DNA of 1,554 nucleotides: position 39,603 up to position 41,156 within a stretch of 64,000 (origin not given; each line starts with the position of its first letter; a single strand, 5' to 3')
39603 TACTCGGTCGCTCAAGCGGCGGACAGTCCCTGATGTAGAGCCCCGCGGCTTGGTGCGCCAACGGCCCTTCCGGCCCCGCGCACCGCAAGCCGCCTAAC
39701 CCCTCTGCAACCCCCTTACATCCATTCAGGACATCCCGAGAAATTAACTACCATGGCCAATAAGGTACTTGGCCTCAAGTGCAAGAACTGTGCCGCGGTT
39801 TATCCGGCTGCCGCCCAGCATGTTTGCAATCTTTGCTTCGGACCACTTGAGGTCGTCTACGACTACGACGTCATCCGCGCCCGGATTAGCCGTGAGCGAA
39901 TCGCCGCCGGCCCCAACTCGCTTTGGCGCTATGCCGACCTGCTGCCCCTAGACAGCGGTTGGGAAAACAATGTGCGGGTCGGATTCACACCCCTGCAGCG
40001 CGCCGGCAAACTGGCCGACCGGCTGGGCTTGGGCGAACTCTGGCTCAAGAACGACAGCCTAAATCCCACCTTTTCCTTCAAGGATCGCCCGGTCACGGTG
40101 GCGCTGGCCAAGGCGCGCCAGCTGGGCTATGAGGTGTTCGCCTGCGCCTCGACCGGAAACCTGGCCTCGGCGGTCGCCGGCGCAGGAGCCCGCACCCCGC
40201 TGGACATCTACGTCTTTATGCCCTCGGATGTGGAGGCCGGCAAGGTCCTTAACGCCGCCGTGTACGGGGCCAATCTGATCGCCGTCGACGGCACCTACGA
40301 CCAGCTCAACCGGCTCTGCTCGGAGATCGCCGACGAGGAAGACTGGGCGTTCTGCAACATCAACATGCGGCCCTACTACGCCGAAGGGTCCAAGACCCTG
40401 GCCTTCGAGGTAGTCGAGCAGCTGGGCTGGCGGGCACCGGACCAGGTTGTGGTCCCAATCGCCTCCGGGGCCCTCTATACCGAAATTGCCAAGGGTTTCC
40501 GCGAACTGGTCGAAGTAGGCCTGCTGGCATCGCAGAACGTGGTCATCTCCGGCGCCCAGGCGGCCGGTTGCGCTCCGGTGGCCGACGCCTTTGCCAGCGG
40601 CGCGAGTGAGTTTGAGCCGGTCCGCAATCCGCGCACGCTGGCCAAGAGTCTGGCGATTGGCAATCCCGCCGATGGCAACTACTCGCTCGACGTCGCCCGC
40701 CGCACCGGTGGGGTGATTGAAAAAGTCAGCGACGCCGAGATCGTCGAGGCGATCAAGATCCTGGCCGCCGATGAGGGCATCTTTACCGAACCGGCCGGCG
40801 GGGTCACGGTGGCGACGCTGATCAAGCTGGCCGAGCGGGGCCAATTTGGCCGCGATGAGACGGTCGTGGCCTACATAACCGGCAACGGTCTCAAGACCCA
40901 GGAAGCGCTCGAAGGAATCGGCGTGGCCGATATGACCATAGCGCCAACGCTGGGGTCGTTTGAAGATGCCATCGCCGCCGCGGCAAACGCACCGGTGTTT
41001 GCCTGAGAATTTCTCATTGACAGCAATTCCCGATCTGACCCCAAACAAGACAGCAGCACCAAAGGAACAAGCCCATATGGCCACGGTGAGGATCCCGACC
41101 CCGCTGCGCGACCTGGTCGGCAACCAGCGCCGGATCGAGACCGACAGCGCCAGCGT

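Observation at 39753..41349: Zinc-ribbon threonine-synthase homologue paired with a GG-terminated MoaD/ThiS-like sulfur carrier (MetM/MetO-type homocysteine synthesis candidate)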

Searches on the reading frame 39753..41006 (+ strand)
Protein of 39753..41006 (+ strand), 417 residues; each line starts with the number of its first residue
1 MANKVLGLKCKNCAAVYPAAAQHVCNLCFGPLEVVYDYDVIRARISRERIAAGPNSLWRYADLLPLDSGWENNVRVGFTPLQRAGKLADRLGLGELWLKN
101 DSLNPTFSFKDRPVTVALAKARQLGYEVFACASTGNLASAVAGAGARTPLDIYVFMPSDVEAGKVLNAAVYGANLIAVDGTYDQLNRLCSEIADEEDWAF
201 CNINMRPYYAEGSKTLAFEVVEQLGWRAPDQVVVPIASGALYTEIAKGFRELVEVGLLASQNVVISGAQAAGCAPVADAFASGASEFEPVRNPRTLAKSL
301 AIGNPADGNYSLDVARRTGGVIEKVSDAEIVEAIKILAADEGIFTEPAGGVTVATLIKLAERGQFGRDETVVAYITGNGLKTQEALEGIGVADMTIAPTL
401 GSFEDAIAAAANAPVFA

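Call 3: search_protein_families(library=pfam, proteins=[window:39753-41006:+], max_evalue=0.01)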
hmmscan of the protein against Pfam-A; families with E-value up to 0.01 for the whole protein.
window:39753-41006:+ (417 aa): 1 family
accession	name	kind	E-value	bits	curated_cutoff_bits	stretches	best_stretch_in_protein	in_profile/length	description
PF00291.31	PALP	-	4e-73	246.8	35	1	76-377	5-295/295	Pyridoxal-phosphate dependent enzyme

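Call 4: search_protein_families(library=ncbifam, proteins=[window:39753-41006:+], max_evalue=0.01)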
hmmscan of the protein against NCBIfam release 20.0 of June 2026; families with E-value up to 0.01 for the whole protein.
window:39753-41006:+ (417 aa): 42 families (the best 25 are shown)
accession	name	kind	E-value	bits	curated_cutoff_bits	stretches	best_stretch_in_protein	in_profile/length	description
NF006050.0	PRK08197.1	equivalog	3.1e-84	283.1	303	1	3-387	4-389/406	threonine synthase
TIGR00260.1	thrC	equivalog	1.8e-83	280.5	167.1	1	58-384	2-340/340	threonine synthase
NF004170.0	PRK05638.1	equivalog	6.8e-59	199.6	421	1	8-383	2-359/442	threonine synthase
NF005035.0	PRK06450.1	equivalog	1.2e-43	149.3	301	1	93-382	64-337/338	threonine synthase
NF006205.0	PRK08329.1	equivalog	1.2e-40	139.6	358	1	8-382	2-346/347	threonine synthase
NF004996.0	PRK06381.1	equivalog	4.6e-38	131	266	1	75-378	12-317/319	threonine synthase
TIGR01127.1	ilvA_1Cterm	equivalog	1.3e-25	90.2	378.75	1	79-359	1-268/380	threonine ammonia-lyase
NF006390.0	PRK08639.1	equivalog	5.1e-23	81.7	421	1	78-378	25-313/418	threonine ammonia-lyase IlvA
NF005680.0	PRK07476.1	equivalog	3.6e-22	78.8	413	1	75-383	20-314/326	hydroxyectoine utilization dehydratase EutB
TIGR02079.1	THD1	equivalog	9.7e-21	74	440.55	1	78-378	16-305/410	threonine ammonia-lyase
TIGR03844.1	cysteate_syn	equivalog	7.5e-20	71.1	324.9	1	8-382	3-382/398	cysteate synthase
NF005292.0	PRK06815.1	equivalog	7.8e-20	71.2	371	1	76-380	19-308/320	threonine/serine dehydratase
NF005600.0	PRK07334.1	equivalog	8.1e-20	70.8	496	1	76-363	26-298/408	threonine ammonia-lyase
NF006389.0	PRK08638.1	equivalog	9.8e-20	70.7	453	1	78-380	27-315/333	bifunctional threonine ammonia-lyase/L-serine ammonia-lyase TdcB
TIGR01124.1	ilvA_2Cterm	equivalog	1.3e-19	70.2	411.3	1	79-380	18-306/499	threonine ammonia-lyase, biosynthetic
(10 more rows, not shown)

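Call 7: search_solved_structures(query=window:39753-41006:+, max_evalue=1e-10, show_alignments=2)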
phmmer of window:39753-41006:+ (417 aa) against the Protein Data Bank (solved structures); distinct sequences matched with E-value up to 1e-10: 12.
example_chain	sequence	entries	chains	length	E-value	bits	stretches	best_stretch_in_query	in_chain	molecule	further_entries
2zsj_A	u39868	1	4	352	1.8e-60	208.3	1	59-398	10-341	Threonine synthase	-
6cgq_A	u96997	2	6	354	4.5e-57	197.1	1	57-404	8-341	Threonine synthase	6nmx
1uim_A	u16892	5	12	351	2.5e-51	178.1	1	56-411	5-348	Threonine Synthase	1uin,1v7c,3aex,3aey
2d1f_A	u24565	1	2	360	4.6e-50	174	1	54-384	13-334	Threonine synthase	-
1e5x_A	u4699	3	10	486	4.3e-34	121.4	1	82-384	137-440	THREONINE SYNTHASE | THREONINE SYNTHASE 1, CHLOROPLASTIC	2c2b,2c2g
8y1j_A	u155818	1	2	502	5.3e-17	65.1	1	79-379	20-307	L-threonine dehydratase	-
1pwe_A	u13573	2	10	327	1.1e-14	57.5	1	79-356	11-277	L-serine dehydratase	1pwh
2gn0_A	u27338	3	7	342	3.1e-13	52.7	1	80-383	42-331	Threonine dehydratase catabolic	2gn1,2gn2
4h27_A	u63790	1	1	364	1.4e-12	50.6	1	79-356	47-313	L-serine dehydratase/L-threonine deaminase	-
1p5j_A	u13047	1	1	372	4e-12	49.1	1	79-356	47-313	L-serine dehydratase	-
43cq_A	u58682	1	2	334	2.3e-11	46.5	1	78-361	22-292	L-threonine dehydratase biosynthetic IlvA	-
8zkv_A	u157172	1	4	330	2.4e-11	46.5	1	78-361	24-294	L-threonine dehydratase biosynthetic IlvA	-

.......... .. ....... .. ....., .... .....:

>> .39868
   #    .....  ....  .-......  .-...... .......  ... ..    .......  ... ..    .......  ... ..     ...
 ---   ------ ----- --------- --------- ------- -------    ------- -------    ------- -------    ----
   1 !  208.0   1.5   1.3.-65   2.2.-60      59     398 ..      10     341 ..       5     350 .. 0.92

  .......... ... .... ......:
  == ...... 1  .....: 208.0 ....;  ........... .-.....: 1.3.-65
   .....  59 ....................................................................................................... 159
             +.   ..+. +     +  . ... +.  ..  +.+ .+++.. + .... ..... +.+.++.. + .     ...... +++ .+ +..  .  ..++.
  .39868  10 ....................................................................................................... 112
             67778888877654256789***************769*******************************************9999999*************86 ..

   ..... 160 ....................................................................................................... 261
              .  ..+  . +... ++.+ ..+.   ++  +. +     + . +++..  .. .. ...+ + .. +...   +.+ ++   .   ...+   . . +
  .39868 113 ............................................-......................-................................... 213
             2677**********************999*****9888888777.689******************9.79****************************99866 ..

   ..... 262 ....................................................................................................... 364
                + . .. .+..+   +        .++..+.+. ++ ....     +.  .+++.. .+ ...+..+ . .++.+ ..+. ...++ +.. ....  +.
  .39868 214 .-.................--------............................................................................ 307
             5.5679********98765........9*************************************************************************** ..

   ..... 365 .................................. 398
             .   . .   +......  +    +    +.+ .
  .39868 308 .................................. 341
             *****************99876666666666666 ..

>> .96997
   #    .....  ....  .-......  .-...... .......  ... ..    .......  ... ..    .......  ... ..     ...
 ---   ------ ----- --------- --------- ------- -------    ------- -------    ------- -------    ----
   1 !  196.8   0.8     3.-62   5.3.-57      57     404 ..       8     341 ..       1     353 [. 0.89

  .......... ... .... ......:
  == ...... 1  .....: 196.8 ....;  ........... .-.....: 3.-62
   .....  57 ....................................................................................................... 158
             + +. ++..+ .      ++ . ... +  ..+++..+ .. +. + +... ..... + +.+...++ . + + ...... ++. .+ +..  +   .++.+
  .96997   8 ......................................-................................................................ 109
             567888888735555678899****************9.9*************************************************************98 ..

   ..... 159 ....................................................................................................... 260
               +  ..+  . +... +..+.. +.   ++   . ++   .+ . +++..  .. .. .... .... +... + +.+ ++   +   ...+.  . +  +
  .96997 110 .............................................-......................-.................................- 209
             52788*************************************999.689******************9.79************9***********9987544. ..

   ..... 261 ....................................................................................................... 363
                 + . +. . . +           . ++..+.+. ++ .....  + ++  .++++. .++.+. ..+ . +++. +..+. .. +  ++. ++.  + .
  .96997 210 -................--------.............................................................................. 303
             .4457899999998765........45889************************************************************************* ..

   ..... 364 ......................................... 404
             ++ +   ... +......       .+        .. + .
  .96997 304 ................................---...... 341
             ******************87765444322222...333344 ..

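Call 12: find_homologous_proteins(query=window:39753-41006:+, max_evalue=1e-20)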
Query window:39753-41006:+ (417 aa): 8000 proteins with E <= 1e-20 among 8000 candidates; the best 120 are listed.
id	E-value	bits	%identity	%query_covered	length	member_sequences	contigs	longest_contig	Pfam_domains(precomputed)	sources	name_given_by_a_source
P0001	1.2e-257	872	94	100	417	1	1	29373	PF00291.32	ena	-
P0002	2.3e-255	865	93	100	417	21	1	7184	PF00291.32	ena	-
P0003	6.1e-235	798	86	98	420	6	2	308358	PF00291.32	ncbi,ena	-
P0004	8.2e-228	774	86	97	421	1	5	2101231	PF00291.32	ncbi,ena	-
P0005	7.9e-198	675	72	98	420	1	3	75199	PF00291.32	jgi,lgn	-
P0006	8.6e-197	672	74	97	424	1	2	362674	PF00291.32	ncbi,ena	-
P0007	2.6e-196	671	74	97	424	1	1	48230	PF00291.32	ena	-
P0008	3.5e-196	670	72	99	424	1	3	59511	PF00291.32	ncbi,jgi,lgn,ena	-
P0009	3.7e-196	670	73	97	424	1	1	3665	PF00291.32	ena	-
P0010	1.9e-195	668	73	97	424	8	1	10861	PF00291.32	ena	-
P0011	3.5e-195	667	72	99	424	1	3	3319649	PF00291.32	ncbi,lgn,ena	-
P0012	4.4e-195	666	72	97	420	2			PF00291.32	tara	tara:strand:- start:4529 stop:5791 length:1263 start_codon:yes stop_codon:yes gene_type:complete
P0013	6.4e-195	666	73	97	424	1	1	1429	PF00291.32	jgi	jgi:threonine synthase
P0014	4.2e-194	663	73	97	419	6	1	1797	PF00291.32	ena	-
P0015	5.2e-194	663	73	97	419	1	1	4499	PF00291.32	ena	-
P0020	1.5e-192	658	72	97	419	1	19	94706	PF00291.32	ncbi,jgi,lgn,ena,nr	ncbi:MAG TPA: threonine synthase [Chloroflexota bacterium]|nr:threonine synthase [Chloroflexota bact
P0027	1.2e-183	629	67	99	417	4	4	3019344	PF00291.32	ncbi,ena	-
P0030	3.7e-180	617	67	97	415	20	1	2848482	PF00291.32,PF05810.20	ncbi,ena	-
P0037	4.8e-171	587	64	98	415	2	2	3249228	PF00291.32,PF05810.20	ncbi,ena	-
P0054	8.3e-165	567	62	96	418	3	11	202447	PF00291.32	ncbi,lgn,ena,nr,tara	ncbi:MAG: threonine synthase [Chloroflexi bacterium]|nr:threonine synthase [Chloroflexota bacterium]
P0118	9.1e-157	540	59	98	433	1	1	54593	PF00291.32,PF05810.20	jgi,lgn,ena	-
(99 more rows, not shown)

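Call 17: search_dna_similar(query=window:39753-41006:+, collection=plasmids, mode=protein, max_evalue=1e-40, max_rows=30)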
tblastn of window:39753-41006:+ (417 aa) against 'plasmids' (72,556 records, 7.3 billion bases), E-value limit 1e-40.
Records with a match: 50; places in all: 51; records where one place covers at least 80% of the query: 29.
Best place of each record, by identity: <60% 50.
By first word of the organism name: Natrinema 5; Haloarcula 5; Priestia 5; Acinetobacter 4; Haladaptatus 3; Haloterrigena 2; Halostella 2; Listeria 2; Streptomyces 2; Stenotrophomonas 2; and 18 more.
By predicted mobility (MOB-suite, as given by PLSDB): non-mobilizable 43; mobilizable 6; conjugative 1.
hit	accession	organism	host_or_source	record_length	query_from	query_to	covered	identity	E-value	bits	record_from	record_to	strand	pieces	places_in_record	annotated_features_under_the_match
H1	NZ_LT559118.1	Nonomuraea gerenzanensis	-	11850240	6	404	96%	50.5%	3e-115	377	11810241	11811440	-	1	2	none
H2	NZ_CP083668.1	Haloprofundus halobius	cell culture,salt lake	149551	1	400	96%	36.7%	2e-54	202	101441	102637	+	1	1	thrC: threonine synthase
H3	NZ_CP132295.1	Natronococcus sp. AD-5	cell culture,sediment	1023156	3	404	96%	35.9%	9e-58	211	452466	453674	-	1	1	record has no annotation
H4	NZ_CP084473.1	Natrinema sp. DC36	cell culture,sediment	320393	3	404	96%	35.7%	1e-56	208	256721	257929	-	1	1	thrC: threonine synthase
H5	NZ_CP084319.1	Haloterrigena alkaliphila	Salt lake,Salt lake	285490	3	404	96%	35.7%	7e-56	206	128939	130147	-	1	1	thrC: threonine synthase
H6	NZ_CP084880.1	Natrinema halophilum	pure culture,salt mine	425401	3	400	95%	36.0%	3e-56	207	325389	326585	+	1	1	thrC: threonine synthase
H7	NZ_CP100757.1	Natrinema gelatinilyticum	marine sediment,sediment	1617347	3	385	92%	37.2%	2e-55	204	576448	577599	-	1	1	record has no annotation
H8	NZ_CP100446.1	Natrinema caseinilyticum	marine sediment,sediment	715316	3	385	92%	36.9%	4e-54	201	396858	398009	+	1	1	thrC: threonine synthase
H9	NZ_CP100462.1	Salinigranum marinum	cell culture,Saline soil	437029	3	381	91%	37.3%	7e-57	209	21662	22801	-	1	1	thrC: threonine synthase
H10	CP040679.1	Halostella pelagica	pure culture,isolated from salted brown ...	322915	4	385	92%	36.8%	7e-56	206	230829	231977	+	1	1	record has no annotation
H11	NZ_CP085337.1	Haladaptatus halobius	cell culture,saline soil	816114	3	404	96%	34.7%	5e-56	206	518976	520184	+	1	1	thrC: threonine synthase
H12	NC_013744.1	Haloterrigena turkmenica DSM 5511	-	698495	3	385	92%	36.2%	6e-56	206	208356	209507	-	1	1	thrC: threonine synthase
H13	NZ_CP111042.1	Haladaptatus caseinilyticus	cell culture,sediment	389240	3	405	97%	34.2%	2e-50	190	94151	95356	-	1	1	thrC: threonine synthase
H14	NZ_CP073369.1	Haloarcula sinaiiensis ATCC 33800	cell culture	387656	3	403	96%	34.3%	1e-52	196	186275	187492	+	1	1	thrC: threonine synthase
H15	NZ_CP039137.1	Haloarcula marismortui ATCC 43049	Cell culture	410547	3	403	96%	34.3%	1e-52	196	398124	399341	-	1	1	thrC: threonine synthase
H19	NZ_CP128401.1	Candidatus Chlorohelix allophototropha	Single colony of Candidatus Chlorohelix ...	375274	5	405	96%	32.8%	8e-47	179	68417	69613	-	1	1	threonine synthase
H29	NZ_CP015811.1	Microbacterium chocolatum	cell culture,soil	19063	57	381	78%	36.4%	2e-41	164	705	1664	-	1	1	thrC: threonine synthase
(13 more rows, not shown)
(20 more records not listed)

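Call 18: get_annotated_region(hit=H1, flank=6000)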
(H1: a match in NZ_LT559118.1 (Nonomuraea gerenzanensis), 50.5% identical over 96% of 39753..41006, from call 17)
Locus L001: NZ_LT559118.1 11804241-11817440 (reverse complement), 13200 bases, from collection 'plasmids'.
description: Nonomuraea gerenzanensis isolate nono1 plasmid I, complete sequence
organism: Nonomuraea gerenzanensis (NCBI taxid 93944)
taxonomy: Bacteria; Actinomycetota; Actinomycetes; Streptosporangiales; Streptosporangiaceae; Nonomuraea; Nonomuraea gerenzanensis
host: -; source: -; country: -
typing (MOB-suite, as given by PLSDB): non-mobilizable
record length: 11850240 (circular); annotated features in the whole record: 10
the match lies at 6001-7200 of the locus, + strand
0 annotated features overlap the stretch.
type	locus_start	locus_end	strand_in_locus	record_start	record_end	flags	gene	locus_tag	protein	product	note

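Call 22: find_encoding_contigs(protein=P0004, flank=10000, max_places=3)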
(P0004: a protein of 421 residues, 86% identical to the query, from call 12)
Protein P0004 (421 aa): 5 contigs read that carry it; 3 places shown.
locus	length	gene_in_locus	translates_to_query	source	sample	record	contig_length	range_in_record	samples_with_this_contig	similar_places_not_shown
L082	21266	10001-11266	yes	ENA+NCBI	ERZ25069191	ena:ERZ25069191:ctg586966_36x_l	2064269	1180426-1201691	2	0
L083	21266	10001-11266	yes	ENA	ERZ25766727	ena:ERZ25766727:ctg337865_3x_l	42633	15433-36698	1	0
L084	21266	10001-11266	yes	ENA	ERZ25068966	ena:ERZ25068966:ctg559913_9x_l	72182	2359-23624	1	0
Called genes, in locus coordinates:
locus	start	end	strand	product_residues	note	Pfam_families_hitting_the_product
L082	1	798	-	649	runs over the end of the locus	PF06480:FtsH_ext (faint), PF00004:AAA, PF17862:AAA_lid_3, PF01434:Peptidase_M41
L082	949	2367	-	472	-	PF01171:ATP_bind_3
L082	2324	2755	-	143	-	PF00692:dUTPase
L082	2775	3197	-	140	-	PF04977:DivIC (weak)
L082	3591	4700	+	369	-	PF00733:Asn_synthase (weak), PF03054:tRNA_Me_trans, PF20259:tRNA_Me_trans_M, PF20258:tRNA_Me_trans_C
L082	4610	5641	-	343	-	PF14257:DUF4349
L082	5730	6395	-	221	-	PF00535:Glycos_transf_2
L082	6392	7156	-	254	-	PF00535:Glycos_transf_2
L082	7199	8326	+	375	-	PF00266:Aminotran_5, PF01041:DegT_DnrJ_EryC1 (weak)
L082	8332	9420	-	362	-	PF14559:TPR_19 (faint), PF07719:TPR_2 (faint), PF13181:TPR_8 (faint), PF13428:TPR_14 (faint), PF00515:TPR_1 (faint)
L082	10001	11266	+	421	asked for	PF00291:PALP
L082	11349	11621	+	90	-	PF02597:ThiS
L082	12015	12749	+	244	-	PF12850:Metallophos_2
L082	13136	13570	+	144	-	PF05025:RbsD_FucU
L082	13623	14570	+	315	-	PF02423:OCD_Mu_crystall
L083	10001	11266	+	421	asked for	PF00291:PALP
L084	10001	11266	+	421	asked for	PF00291:PALP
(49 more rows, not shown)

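Call 36: get_annotated_region(hit=H19, flank=4000)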
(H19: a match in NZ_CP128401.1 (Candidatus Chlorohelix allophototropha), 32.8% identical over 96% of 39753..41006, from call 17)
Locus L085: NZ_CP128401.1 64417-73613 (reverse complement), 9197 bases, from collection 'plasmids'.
description: Candidatus Chlorohelix allophototropha isolate L227-S17 plasmid unnamed1, complete sequence
organism: Candidatus Chlorohelix allophototropha (NCBI taxid 3003348)
taxonomy: Bacteria; Chloroflexota; Chloroflexia; Candidatus Chloroheliales; Candidatus Chloroheliaceae; Candidatus Chlorohelix; Candidatus Chlorohelix allophototropha
host: -; source: Single colony of Candidatus Chlorohelix allophototropha from a non-axenic enrichment (subculture 19.9); ...; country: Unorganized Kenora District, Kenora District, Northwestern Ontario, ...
typing (MOB-suite, as given by PLSDB): non-mobilizable
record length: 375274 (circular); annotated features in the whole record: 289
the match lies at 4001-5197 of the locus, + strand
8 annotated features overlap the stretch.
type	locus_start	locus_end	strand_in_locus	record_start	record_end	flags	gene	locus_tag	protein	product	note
CDS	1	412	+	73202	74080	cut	-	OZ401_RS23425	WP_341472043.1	sugar phosphate isomerase/epimerase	-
CDS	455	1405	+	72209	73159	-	-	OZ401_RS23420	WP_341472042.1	sugar ABC transporter permease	-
CDS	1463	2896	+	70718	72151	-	-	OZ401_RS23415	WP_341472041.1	ABC transporter substrate-binding protein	-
CDS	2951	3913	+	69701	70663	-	-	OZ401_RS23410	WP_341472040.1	phosphoglycerate dehydrogenase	-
CDS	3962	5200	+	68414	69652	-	-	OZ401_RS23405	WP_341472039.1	threonine synthase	-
CDS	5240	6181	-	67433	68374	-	-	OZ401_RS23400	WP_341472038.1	response regulator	GO:0000160 - phosphorelay signal transduction system [Evidence IEA]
CDS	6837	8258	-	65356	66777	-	-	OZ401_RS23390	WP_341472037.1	HAMP domain-containing sensor histidine kinase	GO:0007165 - signal transduction [Evidence IEA]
CDS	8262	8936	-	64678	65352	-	-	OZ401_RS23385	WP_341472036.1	response regulator transcription factor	GO:0000160 - phosphorelay signal transduction system [Evidence IEA]; GO:0006355 - regulation of DNA-templated ...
